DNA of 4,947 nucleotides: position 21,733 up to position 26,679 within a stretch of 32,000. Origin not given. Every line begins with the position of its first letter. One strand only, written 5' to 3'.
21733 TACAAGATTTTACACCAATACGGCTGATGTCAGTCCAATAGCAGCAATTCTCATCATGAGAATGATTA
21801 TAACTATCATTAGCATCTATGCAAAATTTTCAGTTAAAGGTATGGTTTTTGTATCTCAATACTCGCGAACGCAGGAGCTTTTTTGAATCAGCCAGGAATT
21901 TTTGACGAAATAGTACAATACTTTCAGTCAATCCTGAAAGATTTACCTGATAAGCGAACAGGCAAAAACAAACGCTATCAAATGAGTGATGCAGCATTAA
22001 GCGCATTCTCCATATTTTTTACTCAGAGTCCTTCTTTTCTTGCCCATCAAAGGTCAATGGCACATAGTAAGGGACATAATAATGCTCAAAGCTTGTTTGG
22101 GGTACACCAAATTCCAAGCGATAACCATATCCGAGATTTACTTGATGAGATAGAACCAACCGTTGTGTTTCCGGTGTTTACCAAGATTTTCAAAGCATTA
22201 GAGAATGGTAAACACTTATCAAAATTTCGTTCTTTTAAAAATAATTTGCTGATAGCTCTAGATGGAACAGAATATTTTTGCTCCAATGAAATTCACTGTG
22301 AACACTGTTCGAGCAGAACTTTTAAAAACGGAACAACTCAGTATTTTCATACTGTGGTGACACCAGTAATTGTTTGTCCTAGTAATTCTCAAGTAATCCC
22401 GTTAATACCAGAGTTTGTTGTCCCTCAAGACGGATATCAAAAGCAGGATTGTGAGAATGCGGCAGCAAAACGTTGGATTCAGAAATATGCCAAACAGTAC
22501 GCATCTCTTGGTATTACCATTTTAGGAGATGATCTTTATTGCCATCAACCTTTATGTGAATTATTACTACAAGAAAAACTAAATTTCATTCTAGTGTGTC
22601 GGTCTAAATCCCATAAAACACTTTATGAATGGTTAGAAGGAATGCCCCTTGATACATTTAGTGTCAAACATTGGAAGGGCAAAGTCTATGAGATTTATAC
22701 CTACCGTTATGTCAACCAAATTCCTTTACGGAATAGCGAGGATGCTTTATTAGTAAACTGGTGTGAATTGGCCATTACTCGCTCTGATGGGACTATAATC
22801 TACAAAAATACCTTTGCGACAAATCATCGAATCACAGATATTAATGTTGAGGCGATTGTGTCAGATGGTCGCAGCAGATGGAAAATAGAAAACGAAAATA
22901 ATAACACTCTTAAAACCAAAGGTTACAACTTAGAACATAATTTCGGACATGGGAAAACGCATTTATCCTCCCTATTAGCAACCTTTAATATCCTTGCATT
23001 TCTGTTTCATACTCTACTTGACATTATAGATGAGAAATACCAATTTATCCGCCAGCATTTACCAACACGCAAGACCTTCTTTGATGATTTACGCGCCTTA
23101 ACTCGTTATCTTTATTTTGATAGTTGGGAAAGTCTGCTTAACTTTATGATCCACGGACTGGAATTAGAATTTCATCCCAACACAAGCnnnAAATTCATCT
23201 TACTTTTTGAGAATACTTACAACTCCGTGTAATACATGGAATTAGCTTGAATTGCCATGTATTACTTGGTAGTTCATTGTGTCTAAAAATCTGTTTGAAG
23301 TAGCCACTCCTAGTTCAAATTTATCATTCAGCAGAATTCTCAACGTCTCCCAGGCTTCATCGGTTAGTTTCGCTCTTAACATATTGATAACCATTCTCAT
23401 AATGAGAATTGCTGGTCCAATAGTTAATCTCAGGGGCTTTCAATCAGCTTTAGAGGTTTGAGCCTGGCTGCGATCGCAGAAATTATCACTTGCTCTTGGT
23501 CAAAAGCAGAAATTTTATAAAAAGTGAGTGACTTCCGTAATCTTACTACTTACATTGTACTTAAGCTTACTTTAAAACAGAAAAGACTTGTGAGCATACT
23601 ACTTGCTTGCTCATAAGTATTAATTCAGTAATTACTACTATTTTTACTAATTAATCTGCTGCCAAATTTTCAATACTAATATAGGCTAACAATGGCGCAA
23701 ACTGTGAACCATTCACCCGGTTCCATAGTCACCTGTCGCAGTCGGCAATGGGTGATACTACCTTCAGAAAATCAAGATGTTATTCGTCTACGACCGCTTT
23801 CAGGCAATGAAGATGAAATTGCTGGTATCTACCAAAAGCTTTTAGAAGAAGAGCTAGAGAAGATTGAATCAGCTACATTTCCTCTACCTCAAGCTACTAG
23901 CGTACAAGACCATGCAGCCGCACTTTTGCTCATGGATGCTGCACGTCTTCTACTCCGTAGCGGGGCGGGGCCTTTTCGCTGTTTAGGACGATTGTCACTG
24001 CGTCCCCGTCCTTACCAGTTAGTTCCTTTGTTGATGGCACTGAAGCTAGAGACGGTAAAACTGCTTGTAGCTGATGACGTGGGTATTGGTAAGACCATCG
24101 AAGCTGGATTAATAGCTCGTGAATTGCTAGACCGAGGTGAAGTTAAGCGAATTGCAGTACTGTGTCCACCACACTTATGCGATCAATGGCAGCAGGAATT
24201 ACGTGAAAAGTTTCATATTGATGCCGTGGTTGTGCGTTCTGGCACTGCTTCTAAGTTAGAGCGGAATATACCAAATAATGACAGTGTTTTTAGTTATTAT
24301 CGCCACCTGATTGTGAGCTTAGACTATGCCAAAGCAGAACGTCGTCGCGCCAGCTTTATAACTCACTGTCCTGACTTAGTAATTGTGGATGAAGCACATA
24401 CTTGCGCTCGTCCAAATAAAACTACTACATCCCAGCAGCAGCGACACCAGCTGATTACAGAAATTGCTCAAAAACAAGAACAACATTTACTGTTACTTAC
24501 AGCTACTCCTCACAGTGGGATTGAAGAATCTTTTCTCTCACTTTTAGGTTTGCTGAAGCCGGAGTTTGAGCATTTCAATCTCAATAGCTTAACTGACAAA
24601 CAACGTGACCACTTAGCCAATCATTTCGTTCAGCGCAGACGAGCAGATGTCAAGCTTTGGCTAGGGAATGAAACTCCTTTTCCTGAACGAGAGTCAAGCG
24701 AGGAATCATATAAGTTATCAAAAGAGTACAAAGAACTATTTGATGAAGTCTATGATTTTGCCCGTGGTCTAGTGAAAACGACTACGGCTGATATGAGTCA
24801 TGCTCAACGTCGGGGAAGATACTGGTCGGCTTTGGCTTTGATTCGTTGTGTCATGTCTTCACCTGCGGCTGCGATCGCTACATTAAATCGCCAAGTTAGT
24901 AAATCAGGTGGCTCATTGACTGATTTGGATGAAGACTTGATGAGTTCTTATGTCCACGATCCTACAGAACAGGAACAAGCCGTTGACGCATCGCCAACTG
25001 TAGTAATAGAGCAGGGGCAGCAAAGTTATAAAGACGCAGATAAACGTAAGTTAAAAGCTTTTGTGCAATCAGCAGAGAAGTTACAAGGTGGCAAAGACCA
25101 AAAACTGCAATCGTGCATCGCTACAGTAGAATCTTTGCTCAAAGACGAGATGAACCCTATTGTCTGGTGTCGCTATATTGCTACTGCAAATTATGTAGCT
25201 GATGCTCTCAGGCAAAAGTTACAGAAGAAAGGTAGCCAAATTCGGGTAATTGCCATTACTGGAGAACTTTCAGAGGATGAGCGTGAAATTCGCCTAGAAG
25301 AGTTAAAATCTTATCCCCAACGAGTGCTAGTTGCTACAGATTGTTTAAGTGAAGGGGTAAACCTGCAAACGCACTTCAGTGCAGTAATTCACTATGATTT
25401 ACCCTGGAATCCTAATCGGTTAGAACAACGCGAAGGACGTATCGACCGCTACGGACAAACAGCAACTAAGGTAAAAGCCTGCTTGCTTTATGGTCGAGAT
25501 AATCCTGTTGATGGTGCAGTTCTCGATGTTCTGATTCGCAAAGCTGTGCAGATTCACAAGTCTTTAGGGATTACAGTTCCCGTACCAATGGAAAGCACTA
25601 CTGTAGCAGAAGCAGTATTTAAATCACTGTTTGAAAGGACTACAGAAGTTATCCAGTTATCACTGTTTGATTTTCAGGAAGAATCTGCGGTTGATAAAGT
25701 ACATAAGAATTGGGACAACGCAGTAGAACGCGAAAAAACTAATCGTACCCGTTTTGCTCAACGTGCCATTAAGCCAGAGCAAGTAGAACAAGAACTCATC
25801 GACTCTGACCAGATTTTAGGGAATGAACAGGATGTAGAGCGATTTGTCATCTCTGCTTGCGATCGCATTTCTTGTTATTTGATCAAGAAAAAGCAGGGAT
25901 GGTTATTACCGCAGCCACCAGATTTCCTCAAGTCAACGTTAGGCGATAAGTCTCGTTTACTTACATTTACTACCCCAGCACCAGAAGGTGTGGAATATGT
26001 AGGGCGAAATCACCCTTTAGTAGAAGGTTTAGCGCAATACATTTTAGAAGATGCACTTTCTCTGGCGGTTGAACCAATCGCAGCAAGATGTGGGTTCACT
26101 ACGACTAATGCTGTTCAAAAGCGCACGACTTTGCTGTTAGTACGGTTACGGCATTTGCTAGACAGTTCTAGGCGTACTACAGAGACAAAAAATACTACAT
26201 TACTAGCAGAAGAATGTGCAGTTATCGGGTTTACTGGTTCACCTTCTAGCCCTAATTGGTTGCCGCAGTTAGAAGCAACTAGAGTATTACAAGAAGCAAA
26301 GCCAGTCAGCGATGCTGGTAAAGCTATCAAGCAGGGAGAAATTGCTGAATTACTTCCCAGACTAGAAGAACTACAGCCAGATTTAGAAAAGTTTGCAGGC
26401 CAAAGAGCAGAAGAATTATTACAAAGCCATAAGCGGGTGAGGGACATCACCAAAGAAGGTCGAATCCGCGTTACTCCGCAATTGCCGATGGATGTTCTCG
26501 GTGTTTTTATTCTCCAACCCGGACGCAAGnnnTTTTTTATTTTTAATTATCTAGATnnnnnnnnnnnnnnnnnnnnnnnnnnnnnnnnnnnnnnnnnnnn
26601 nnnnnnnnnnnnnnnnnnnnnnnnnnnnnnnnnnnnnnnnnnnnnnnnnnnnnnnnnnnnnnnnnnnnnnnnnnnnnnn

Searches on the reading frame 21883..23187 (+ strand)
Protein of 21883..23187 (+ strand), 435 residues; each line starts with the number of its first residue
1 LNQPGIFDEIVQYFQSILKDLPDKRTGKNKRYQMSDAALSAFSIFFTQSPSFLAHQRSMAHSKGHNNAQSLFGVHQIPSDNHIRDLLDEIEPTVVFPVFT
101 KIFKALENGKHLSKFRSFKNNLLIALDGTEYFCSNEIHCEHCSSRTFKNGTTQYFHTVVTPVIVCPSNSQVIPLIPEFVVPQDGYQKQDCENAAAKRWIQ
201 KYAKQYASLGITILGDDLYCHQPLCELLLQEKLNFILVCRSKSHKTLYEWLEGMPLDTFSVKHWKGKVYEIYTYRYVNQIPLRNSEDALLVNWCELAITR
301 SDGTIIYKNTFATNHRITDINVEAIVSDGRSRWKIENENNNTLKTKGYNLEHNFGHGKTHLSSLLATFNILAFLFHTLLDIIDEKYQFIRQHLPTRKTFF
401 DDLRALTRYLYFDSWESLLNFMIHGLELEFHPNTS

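Call 7: search_protein_families(library=pfam, proteins=[window:21883-23187:+], max_evalue=1)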
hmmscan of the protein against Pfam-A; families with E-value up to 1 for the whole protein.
window:21883-23187:+ (435 aa): 3 families
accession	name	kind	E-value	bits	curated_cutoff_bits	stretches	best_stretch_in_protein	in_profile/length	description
PF13808.11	DDE_Tnp_1_assoc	-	0.0002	21.8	32.3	1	17-95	3-80/88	DDE_Tnp_1-associated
PF01609.27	DDE_Tnp_1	-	0.0031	17.7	23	1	191-359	61-185/200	Transposase DDE domain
PF20020.4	DUF6431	-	0.082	13.2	26.6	1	132-197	3-67/82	Domain of unknown function (DUF6431)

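Call 8: search_protein_families(library=padloc, proteins=[window:21883-23187:+], max_evalue=1)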
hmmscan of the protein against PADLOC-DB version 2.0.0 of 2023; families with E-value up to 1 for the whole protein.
window:21883-23187:+ (435 aa): 1 family
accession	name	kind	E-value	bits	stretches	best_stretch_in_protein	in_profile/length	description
PDLC04549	PDC-M26B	-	0.19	7.5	1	136-167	801-835/845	-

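Call 9: search_protein_families(library=ncbifam, proteins=[window:21883-23187:+], max_evalue=1)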
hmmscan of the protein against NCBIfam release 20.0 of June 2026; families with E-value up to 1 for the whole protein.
window:21883-23187:+ (435 aa): 1 family
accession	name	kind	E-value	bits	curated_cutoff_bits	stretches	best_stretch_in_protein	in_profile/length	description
NF033591.1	transpos_IS4_2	equivalog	0.00041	19.6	152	1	313-379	218-280/340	IS4 family transposase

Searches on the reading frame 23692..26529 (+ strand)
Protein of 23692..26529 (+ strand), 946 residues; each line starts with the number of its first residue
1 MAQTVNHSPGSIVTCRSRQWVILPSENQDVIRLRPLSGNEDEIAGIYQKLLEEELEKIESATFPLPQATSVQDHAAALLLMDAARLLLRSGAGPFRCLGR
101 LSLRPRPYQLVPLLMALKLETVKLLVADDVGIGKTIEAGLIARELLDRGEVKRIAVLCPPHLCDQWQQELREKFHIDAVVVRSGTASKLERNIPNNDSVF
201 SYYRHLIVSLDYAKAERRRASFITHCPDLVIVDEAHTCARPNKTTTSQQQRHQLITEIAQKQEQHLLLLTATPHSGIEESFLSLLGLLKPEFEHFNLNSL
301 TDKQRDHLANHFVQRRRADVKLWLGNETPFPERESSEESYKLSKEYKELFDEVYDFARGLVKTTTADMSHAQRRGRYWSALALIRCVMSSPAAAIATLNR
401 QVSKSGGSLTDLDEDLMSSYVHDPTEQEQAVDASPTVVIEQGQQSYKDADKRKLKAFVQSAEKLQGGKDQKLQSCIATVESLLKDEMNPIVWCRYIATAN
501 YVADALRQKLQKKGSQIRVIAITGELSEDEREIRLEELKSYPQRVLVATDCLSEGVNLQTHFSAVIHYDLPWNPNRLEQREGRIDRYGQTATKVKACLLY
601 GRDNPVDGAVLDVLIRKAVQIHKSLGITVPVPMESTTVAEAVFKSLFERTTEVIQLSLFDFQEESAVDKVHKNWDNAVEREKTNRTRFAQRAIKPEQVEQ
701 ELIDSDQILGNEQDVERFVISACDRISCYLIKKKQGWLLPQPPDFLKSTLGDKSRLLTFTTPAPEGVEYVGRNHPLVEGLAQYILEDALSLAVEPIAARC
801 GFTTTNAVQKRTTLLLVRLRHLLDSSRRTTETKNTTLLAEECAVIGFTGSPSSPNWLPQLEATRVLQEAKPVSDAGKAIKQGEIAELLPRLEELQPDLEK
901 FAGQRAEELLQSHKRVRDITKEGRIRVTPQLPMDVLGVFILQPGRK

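Call 7: search_protein_families(library=pfam, proteins=[window:23692-26529:+], max_evalue=1)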
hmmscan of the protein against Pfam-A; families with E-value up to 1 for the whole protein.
window:23692-26529:+ (946 aa): 10 families
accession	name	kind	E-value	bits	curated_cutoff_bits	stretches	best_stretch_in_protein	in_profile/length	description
PF00271.37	Helicase_C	-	9.2e-20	71.4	23.5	1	482-588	9-110/110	Helicase conserved C-terminal domain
PF00176.29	SNF2-rel_dom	-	4e-13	49.6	24.9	1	115-291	10-181/290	SNF2-related domain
PF04851.21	ResIII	-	1.2e-11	45.2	22.5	1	119-274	21-163/164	Type III restriction enzyme, res subunit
PF00270.35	DEAD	-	5.5e-10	39.7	26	1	120-278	13-165/167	DEAD/DEAH box helicase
PF00004.35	AAA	-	0.012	16.5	21.2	1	212-275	52-112/131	ATPase family associated with various cellular activities (AAA)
PF11067.13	DUF2868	-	0.069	13.1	26.8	1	215-272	206-261/315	Protein of unknown function (DUF2868)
PF09848.15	SLFN-g3_helicase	-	0.078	12.7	24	1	203-262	48-114/354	Schlafen group 3, DNA/RNA helicase domain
PF02497.21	Arteri_GP4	-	0.096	13.2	27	1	497-567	51-123/174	Arterivirus glycoprotein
PF18385.6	Tiam_CC_Ex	-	0.1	13.3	25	0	164-201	34-70/98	T-lymphoma invasion and metastasis CC-Ex domain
PF05729.18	NACHT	-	0.12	12.6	26.7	1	228-313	81-164/167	NACHT domain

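Call 8: search_protein_families(library=padloc, proteins=[window:23692-26529:+], max_evalue=1)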
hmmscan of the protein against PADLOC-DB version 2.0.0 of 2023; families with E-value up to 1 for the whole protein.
window:23692-26529:+ (946 aa): 54 families (the best 25 are shown)
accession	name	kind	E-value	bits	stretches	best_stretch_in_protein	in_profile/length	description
PDLC02853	DpdE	-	9.2e-208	690.5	2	5-724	3-737/985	DpdE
PDLC02621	DrmD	-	1.2e-99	333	1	6-871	12-899/1040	DrmD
PDLC02572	DrmA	-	5.6e-69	231.1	1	8-626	15-665/1043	DrmA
PDLC00659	HmaA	-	1e-62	210.4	2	79-412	79-405/1176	SNF2 helicase / DEAD-box helicase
PDLC02500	BrxHI|BrxHII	-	5e-62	208.7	1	102-683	88-661/933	BrxHI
PDLC02632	DrmD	-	6.7e-60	201.3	1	8-594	17-631/662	DrmD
PDLC02504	BrxHI|BrxHII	-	4.3e-55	185.1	1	87-787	92-779/971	BrxHII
PDLC02633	DrmD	-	6.2e-53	177.9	2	106-333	127-359/839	DrmD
PDLC02620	DrmD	-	1.8e-52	176.5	1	51-627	48-615/1060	DrmD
PDLC02843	DpdE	-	1.1e-47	160.6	2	124-301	178-326/1091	DpdE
PDLC02840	DpdE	-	3.4e-46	156.1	3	451-596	524-664/1091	DpdE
PDLC02619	DrmD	-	1.6e-44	150.3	2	93-511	21-438/872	DrmD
PDLC02623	DrmD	-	1.2e-43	147.1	2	107-294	104-301/1040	DrmD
PDLC02634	DrmD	-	6.1e-40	134.8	2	107-376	94-355/900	DrmD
PDLC02846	DpdE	-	2.3e-39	133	2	109-299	167-348/1034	DpdE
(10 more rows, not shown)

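Call 9: search_protein_families(library=ncbifam, proteins=[window:23692-26529:+], max_evalue=1)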
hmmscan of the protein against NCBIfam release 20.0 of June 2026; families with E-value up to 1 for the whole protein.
window:23692-26529:+ (946 aa): 33 families (the best 25 are shown)
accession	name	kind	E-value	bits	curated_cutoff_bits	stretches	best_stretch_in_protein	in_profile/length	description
NF038317.1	DISARM_DrmD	equivalog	1.6e-111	374.4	610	1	8-914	3-928/1021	DISARM system SNF2-like helicase DrmD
NF041062.1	DpdE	equivalog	4.2e-64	217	500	2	122-299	171-321/1048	protein DpdE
NF042964.1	phospholipD_antiphage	equivalog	1.9e-49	168.8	1100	2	338-677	562-878/895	phospholipase D-like domain-containing anti-phage protein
NF038318.1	DISARM_DrmD_b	equivalog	3.4e-44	151.2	950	2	93-509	18-433/868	DISARM system SNF2-like helicase DrmD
NF003426.0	PRK04914.1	equivalog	1.6e-40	139.2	576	2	122-302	171-344/959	RNA polymerase-associated protein RapA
TIGR04095.1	dnd_restrict_1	equivalog_domain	1.3e-13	50.8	600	2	129-241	32-148/451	DNA phosphorothioation system restriction enzyme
NF058637.1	helic_SCO1167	equivalog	1.5e-12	46.5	1200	2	467-591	760-878/932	SCO1167/SCO6262 family helicase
NF008744.0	PRK11776.1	equivalog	3.4e-10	39.1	524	1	477-593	231-342/460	ATP-dependent RNA helicase DbpA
NF008394.0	PRK11192.1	equivalog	2e-08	33.5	507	1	480-594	239-348/441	ATP-dependent RNA helicase SrmB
NF002340.1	PRK01297.1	equivalog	3e-07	29.6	564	1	487-594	244-350/372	ATP-dependent RNA helicase RhlB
NF053631.1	RNA_helic_CshA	equivalog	3.8e-07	29.3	646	1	503-592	250-336/434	degradosome RNA helicase CshA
NF010337.0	PRK13766.1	equivalog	4.8e-07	28.3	610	2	103-214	15-125/781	Hef nuclease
NF041790.1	anti-phage_ZorD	equivalog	5.6e-07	27.9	1500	2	122-181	605-665/1035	type I Zorya anti-phage system protein ZorD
NF007882.0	PRK10590.1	equivalog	8e-07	28.3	743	1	500-591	255-343/456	ATP-dependent RNA helicase RhlE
NF053636.1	DDHlcsCsdAPsy1082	equivalog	8.1e-07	27.9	890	1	497-601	250-351/512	DEAD/DEAH box helicase CsdA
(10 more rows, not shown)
